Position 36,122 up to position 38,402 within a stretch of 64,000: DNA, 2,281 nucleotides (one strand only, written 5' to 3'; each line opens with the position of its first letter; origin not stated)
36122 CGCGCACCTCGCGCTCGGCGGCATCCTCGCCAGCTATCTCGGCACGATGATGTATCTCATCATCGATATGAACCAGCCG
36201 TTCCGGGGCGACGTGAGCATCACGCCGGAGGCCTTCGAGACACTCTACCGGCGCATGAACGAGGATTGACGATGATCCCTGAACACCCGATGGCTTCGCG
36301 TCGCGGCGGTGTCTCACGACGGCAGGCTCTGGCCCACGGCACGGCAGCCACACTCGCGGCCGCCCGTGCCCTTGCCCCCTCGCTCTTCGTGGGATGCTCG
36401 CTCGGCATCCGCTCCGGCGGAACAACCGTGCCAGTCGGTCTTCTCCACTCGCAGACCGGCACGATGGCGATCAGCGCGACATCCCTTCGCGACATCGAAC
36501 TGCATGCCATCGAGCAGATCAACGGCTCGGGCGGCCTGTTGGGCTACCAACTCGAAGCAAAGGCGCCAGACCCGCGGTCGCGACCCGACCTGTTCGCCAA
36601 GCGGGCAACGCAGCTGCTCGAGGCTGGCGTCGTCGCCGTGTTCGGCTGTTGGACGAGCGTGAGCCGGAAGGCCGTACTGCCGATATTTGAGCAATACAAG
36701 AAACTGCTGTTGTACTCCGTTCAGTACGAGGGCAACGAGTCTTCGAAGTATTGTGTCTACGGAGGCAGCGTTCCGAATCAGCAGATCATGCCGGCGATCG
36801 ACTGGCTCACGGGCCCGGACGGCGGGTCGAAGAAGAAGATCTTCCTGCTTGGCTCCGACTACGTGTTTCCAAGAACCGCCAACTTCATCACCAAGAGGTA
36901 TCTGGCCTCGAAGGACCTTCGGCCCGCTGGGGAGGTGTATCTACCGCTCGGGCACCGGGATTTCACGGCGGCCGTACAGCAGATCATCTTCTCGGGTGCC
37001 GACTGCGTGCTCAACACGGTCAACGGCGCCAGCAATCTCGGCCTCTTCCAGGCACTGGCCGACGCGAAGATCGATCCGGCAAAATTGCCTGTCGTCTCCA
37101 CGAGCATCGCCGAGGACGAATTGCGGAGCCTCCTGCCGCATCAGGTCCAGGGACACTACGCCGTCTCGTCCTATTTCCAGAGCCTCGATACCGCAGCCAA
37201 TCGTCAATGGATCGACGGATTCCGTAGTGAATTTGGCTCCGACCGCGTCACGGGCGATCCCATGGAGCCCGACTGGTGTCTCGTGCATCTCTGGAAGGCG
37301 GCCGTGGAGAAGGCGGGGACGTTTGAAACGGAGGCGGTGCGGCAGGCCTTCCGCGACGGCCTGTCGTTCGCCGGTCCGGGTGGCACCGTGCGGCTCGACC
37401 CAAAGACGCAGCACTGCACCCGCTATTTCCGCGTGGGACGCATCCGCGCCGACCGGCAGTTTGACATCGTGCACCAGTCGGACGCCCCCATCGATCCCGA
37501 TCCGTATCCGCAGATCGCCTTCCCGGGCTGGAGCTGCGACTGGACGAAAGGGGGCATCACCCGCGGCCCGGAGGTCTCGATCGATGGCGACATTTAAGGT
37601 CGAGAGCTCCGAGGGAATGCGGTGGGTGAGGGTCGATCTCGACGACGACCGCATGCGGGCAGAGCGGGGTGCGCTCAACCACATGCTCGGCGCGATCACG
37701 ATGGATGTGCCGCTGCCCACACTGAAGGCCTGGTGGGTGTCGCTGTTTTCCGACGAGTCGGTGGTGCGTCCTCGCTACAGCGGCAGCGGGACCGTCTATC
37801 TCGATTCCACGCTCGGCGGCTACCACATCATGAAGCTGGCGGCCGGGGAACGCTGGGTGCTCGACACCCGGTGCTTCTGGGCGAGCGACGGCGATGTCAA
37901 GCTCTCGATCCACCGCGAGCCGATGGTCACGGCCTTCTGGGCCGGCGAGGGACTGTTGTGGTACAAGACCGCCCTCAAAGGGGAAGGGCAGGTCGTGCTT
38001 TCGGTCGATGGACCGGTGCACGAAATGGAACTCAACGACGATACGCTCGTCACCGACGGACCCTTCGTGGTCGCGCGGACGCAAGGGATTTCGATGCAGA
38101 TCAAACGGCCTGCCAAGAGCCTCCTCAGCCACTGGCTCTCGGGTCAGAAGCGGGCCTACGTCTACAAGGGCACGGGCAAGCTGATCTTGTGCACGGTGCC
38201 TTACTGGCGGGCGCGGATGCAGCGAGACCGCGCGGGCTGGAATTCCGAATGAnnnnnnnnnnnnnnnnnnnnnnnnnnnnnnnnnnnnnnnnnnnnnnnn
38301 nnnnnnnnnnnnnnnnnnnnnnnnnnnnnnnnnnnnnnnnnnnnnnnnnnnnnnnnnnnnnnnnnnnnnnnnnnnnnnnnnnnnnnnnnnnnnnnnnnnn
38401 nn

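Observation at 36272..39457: Translationally coupled trio: orphan Tat-exported AmiC/UrtA-like binding protein, AIM24-family protein, CPFC/HEAT paralogue B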

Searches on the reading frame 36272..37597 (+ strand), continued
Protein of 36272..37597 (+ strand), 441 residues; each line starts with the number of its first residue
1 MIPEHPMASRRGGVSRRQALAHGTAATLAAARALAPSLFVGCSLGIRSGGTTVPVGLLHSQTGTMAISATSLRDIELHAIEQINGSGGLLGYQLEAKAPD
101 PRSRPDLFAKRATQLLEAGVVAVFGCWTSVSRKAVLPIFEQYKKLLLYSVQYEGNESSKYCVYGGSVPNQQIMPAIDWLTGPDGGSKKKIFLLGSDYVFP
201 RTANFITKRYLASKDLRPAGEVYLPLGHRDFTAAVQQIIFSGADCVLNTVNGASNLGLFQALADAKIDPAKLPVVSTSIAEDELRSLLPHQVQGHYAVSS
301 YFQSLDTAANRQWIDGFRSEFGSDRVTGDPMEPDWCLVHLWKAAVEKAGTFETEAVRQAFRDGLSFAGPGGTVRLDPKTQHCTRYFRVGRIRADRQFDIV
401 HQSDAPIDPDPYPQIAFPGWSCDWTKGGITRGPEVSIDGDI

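Call 34: search_protein_families(library=pfam, proteins=[L077:11523-12494:+, L075:11464-12381:+, L074:9350-10333:+, L074:10326-11501:+, L074:11511-12407:+, L074:12528-13256:+, L080:7131-8915:+, L068:8292-8912:+, L085:6896-7858:+, L079:7752-8360:+], max_evalue=0.001)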
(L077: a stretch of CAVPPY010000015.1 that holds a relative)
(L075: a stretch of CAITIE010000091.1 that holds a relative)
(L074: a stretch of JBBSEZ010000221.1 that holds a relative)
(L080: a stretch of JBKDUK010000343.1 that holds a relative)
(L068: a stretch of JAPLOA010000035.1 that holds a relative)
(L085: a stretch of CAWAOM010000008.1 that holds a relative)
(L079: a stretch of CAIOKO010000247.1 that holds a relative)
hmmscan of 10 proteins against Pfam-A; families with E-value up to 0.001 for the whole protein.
L077:11523-12494:+ (323 aa): 1 family
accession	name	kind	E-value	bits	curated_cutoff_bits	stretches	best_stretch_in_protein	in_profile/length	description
PF13387.12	Lnb_N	-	2.1e-37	128.8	22.2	1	119-271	4-172/175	Lnb N-terminal periplasmic domain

L075:11464-12381:+ (305 aa): 1 family
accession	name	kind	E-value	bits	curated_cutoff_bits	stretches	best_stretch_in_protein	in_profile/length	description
PF06439.18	3keto-disac_hyd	-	1.4e-44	152.8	26.8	1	93-279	2-187/187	3-keto-disaccharide hydrolase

L074:9350-10333:+ (327 aa): 1 family
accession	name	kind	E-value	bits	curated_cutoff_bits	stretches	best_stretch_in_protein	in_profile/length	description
PF02653.21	BPD_transp_2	-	2.5e-43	148.6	26.8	1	20-309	2-267/269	Branched-chain amino acid transport system / permease component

L074:10326-11501:+ (391 aa): 1 family
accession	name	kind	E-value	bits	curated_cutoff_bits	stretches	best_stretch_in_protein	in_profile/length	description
PF02653.21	BPD_transp_2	-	7.1e-38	130.7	26.8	1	66-361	5-268/269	Branched-chain amino acid transport system / permease component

L074:11511-12407:+ (298 aa): 7 families
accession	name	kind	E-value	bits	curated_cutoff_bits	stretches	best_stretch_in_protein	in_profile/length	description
PF00005.33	ABC_tran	-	1.4e-30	107.2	25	1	38-192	1-137/137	ABC transporter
PF12399.14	BCA_ABC_TP_C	-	4.6e-09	36.1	25.5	1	239-263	1-25/27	Branched-chain amino acid ATP-binding cassette transporter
PF13304.12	AAA_21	-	3.6e-07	31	27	1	52-117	3-80/304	AAA domain, putative AbiEii toxin, Type IV TA system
PF13476.12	AAA_23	-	3.6e-05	24.9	27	1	34-69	6-40/201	AAA domain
PF02463.25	SMC_N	-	0.00021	21.3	40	0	33-68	8-44/220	RecF/RecN/SMC N terminal domain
PF13514.12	AAA_27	-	0.00031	20.8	22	1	31-68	10-46/206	AAA domain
PF13555.12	AAA_29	-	0.00039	20.5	27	1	33-69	10-43/61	P-loop containing region of AAA domain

L074:12528-13256:+ (242 aa): 4 families
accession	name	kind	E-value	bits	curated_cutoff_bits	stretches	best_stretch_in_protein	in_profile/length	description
PF00005.33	ABC_tran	-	5.4e-34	118.2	25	1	29-171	1-136/137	ABC transporter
PF13304.12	AAA_21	-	5e-08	33.8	27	0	144-195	238-293/304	AAA domain, putative AbiEii toxin, Type IV TA system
PF13401.12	AAA_22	-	0.00025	21.8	27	0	39-200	5-121/130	AAA domain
PF13555.12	AAA_29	-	0.00083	19.5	27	0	33-70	16-52/61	P-loop containing region of AAA domain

L080:7131-8915:+ (594 aa): 0 families

L068:8292-8912:+ (206 aa): 2 families
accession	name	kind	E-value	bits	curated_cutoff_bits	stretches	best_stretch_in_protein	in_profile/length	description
PF04893.22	Yip1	-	0.00053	20.4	28.6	1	116-162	15-67/173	Yip1 domain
PF24463.1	DUF7577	-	0.00082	19.4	28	1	45-66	1-22/27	Domain of unknown function (DUF7577)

L085:6896-7858:+ (320 aa): 1 family
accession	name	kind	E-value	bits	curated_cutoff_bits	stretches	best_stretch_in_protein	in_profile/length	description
PF01797.21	Y1_Tnp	-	0.00021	21.8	23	0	47-83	28-64/121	Transposase IS200 like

L079:7752-8360:+ (202 aa): 1 family
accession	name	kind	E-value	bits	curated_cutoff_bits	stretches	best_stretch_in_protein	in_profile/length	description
PF13248.11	Zn_ribbon_3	-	0.00055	19.7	27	1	50-70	2-22/26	zinc-ribbon domain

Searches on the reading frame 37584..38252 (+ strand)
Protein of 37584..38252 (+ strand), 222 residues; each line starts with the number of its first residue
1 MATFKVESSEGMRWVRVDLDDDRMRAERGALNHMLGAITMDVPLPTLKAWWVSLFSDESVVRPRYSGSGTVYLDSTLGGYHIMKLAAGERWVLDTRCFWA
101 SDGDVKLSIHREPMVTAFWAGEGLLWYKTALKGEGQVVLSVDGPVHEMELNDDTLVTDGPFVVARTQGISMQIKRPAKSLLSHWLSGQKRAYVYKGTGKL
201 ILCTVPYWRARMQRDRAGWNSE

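Call 7: search_protein_families(library=pfam, proteins=[window:37584-38252:+], max_evalue=0.01)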
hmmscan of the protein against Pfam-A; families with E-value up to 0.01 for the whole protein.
window:37584-38252:+ (222 aa): 1 family
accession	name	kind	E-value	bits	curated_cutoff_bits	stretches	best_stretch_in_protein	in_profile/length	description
PF01987.23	AIM24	-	1.6e-32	113.3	25.7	1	4-204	1-204/205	Mitochondrial biogenesis AIM24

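Call 10: find_encoding_contigs(protein=window:37584-38252:+, flank=10000, max_places=6)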
Protein window:37584-38252:+ (222 aa): 1 contig read that carries it; 1 place shown.
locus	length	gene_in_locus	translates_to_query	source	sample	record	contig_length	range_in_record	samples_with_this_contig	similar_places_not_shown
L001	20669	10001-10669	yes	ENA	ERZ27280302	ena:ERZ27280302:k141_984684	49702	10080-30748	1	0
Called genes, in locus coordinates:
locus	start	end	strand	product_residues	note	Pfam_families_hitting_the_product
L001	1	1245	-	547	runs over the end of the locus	PF00474:SSF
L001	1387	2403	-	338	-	PF00044:Gp_dh_N, PF02800:Gp_dh_C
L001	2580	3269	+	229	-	PF00005:ABC_tran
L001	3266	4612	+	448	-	PF12704:MacB_PCD, PF02687:FtsX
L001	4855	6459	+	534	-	-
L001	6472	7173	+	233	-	PF13828:DUF4190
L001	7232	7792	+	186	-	-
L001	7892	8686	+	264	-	PF14023:Bestrophin-like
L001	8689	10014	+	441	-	PF13433:Peripla_BP_5, PF13458:Peripla_BP_6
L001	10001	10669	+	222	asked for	PF01987:AIM24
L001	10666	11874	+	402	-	-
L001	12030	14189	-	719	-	-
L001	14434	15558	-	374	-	PF02424:ApbE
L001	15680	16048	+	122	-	-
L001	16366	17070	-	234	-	PF02527:GidB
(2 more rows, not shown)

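Call 11: search_protein_families(library=ncbifam, proteins=[window:37584-38252:+], max_evalue=0.01)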
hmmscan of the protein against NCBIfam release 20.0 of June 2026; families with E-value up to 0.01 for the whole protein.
window:37584-38252:+ (222 aa): 1 family
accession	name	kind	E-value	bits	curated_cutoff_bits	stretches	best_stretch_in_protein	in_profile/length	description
TIGR00266.1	TIGR00266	hypoth_equivalog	4.7e-13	49.2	96.6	1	23-202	23-202/222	TIGR00266 family protein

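Call 18: find_homologous_proteins(query=window:37584-38252:+, max_evalue=0.00001)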
Query window:37584-38252:+ (222 aa): 379 proteins with E <= 0.00001 among 743 candidates; the best 120 are listed.
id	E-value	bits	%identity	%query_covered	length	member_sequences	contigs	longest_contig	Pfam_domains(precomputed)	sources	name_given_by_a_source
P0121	1.4e-148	511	100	100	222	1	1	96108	PF01987.24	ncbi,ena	-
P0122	3.6e-148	509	100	100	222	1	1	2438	PF01987.24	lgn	-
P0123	3.8e-148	509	100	100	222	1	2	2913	PF01987.24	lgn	-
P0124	1.0e-147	508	100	100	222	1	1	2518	PF01987.24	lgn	-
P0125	2.6e-147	506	99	100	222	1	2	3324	PF01987.24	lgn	-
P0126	5.2e-141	486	94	100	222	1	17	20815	PF01987.24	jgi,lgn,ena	jgi:uncharacterized protein (AIM24 family)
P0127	1.1e-140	485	94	100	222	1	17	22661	PF01987.24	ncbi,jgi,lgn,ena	jgi:uncharacterized protein (AIM24 family)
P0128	3.0e-140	483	92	100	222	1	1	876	PF01987.24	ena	-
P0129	6.0e-140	482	93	100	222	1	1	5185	PF01987.24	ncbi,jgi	jgi:uncharacterized protein (AIM24 family)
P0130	1.0e-139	482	92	100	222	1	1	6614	PF01987.24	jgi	-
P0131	2.0e-139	481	93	100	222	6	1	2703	PF01987.24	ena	-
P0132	3.0e-139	480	92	100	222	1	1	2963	PF01987.24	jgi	jgi:uncharacterized protein (AIM24 family)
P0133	8.8e-139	479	93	100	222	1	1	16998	PF01987.24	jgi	jgi:uncharacterized protein (AIM24 family)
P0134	4.5e-138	476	91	100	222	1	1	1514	PF01987.24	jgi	jgi:uncharacterized protein (AIM24 family)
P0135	1.1e-137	475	91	100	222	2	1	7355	PF01987.24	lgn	-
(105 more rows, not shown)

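Call 20: search_solved_structures(query=window:37584-38252:+, max_evalue=0.01, show_alignments=1)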
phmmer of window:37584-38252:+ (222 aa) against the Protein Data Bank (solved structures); distinct sequences matched with E-value up to 0.01: 2.
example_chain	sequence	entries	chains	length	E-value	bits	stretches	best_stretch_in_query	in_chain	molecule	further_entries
1yox_A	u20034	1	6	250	1.6e-06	31.1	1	114-209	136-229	hypothetical protein PA3696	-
1pg6_A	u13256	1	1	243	0.00031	23.6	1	61-199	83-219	Hypothetical protein SpyM3_0169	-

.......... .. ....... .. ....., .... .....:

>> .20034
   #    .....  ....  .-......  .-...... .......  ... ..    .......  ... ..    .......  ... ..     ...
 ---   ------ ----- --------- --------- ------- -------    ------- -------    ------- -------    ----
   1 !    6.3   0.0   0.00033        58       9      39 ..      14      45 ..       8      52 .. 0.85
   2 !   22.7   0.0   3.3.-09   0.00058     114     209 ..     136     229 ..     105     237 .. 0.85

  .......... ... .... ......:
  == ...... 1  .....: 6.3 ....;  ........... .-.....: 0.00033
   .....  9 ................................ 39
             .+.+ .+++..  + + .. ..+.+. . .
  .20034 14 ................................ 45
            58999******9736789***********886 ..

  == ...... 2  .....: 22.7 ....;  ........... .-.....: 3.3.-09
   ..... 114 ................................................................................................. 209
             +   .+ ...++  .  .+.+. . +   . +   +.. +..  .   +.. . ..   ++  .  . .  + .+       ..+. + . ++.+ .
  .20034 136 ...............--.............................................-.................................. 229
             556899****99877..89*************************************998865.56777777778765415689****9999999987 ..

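Call 52: search_protein_families(library=phrogs, proteins=[window:37584-38252:+], max_evalue=0.01)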
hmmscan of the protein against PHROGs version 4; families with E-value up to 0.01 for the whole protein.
window:37584-38252:+ (222 aa): 0 families

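Call 85: predict_structure(alignment_id=A4)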
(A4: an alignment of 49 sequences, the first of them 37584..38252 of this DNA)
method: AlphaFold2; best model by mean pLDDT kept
length: 222 residues; sequences in the alignment: 49
mean_pLDDT: 77.3   pTM: 0.73
mean pLDDT of the five models: 77.3, 67.4, 64.9, 63.6, 62.4
residues with pLDDT >= 90: 23; 70-90: 143; 50-70: 48; < 50: 8
segments of 3 or more residues with pLDDT < 50: 218-222
pLDDT, mean of each block of 10 residues (from residue 1): 77 80 78 81 78 72 85 69 88 80 84 80 79 87 82 83 88 70 62 90 64 50 36
secondary structure, 60 per line:
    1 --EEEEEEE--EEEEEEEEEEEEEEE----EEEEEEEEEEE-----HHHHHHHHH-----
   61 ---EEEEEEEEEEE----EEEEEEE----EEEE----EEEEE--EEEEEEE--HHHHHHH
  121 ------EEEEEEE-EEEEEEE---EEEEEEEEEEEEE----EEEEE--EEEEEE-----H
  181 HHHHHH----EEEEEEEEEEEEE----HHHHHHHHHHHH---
elements in order: E3-9 E12-26 E31-41 H47-55 E64-74 E79-85 E90-93 E98-102 E105-111 H114-120 E127-133 E135-141 E145-157 E162-166 E169-174 H180-186 E191-203 H208-219
